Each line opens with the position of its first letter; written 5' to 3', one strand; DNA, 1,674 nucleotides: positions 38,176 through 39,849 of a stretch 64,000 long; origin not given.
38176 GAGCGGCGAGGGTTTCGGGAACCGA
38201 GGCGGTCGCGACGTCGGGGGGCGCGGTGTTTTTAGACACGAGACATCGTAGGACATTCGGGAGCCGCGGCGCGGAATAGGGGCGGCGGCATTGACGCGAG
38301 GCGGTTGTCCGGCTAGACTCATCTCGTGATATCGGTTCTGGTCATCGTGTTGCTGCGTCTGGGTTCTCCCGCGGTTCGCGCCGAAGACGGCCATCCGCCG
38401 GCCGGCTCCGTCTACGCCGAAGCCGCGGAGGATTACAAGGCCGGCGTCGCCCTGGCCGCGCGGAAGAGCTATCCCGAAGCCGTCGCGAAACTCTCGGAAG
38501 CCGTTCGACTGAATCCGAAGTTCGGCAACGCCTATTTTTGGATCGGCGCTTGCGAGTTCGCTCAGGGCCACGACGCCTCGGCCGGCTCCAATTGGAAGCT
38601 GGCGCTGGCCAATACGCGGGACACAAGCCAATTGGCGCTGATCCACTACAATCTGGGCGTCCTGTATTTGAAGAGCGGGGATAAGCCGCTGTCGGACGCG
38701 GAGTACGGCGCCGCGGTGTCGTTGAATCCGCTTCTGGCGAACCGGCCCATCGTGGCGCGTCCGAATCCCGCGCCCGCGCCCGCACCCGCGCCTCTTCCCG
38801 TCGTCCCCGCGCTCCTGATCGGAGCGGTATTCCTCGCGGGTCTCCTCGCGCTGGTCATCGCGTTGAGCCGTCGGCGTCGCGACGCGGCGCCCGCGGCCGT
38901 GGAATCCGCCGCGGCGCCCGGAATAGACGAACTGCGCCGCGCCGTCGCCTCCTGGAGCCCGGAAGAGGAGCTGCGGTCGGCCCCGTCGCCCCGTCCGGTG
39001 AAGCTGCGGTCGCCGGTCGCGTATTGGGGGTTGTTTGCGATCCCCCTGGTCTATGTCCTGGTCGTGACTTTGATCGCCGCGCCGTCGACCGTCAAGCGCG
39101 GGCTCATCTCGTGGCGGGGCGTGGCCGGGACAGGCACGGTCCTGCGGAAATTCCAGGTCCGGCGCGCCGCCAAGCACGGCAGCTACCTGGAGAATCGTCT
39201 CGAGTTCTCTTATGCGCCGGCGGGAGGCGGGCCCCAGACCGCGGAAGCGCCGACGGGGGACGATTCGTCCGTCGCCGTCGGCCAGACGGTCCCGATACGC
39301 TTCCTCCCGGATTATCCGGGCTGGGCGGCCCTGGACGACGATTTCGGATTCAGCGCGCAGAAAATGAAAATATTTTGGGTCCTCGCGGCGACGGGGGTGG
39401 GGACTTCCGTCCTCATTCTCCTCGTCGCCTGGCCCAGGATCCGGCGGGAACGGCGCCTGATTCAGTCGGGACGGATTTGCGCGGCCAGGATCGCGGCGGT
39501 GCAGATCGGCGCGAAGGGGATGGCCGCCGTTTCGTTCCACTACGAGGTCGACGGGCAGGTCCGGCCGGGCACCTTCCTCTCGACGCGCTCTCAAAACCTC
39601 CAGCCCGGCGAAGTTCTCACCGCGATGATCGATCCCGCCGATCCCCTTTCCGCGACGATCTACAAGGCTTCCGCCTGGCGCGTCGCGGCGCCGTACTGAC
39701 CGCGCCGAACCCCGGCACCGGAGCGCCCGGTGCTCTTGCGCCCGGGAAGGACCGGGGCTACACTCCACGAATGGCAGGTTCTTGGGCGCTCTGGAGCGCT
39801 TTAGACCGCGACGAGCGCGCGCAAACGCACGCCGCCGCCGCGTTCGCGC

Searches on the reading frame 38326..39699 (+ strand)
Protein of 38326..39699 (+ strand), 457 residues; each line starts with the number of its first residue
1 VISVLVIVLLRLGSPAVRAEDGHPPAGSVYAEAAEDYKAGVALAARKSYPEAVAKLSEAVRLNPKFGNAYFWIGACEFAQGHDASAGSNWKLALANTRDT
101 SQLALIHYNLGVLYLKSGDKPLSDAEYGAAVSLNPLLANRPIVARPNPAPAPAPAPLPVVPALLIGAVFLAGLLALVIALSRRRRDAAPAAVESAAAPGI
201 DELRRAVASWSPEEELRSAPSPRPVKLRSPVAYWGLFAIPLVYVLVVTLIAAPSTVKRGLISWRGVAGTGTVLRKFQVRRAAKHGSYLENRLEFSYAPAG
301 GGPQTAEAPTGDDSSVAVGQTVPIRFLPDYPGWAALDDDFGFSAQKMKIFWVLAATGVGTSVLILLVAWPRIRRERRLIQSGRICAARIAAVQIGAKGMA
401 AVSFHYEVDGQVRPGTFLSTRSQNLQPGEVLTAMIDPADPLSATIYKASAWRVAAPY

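Call 48: search_protein_families(library=pfam, proteins=[window:38326-39699:+], max_evalue=0.01)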
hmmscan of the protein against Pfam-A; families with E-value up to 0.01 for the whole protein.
window:38326-39699:+ (457 aa): 7 families
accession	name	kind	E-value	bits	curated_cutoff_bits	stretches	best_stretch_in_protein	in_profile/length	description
PF13414.12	TPR_11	-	3.1e-09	36.8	26.8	1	42-80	3-41/42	TPR repeat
PF07719.23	TPR_2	-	3e-08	33.6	27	0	104-135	1-32/34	Tetratricopeptide repeat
PF12158.14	DUF3592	-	5.2e-06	27.5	25.3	0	402-446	22-80/84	Domain of unknown function (DUF3592)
PF00515.34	TPR_1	-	0.0002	21.5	27.8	0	104-123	1-20/34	Tetratricopeptide repeat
PF13432.12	TPR_16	-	0.0012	19.7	32.7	1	37-86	1-50/65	Tetratricopeptide repeat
PF13431.12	TPR_17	-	0.0027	18.3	24.4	0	58-82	4-28/34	Tetratricopeptide repeat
PF23840.1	Phage_tail_terminator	-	0.0093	16.3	27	0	174-235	73-136/150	Phage tail terminator protein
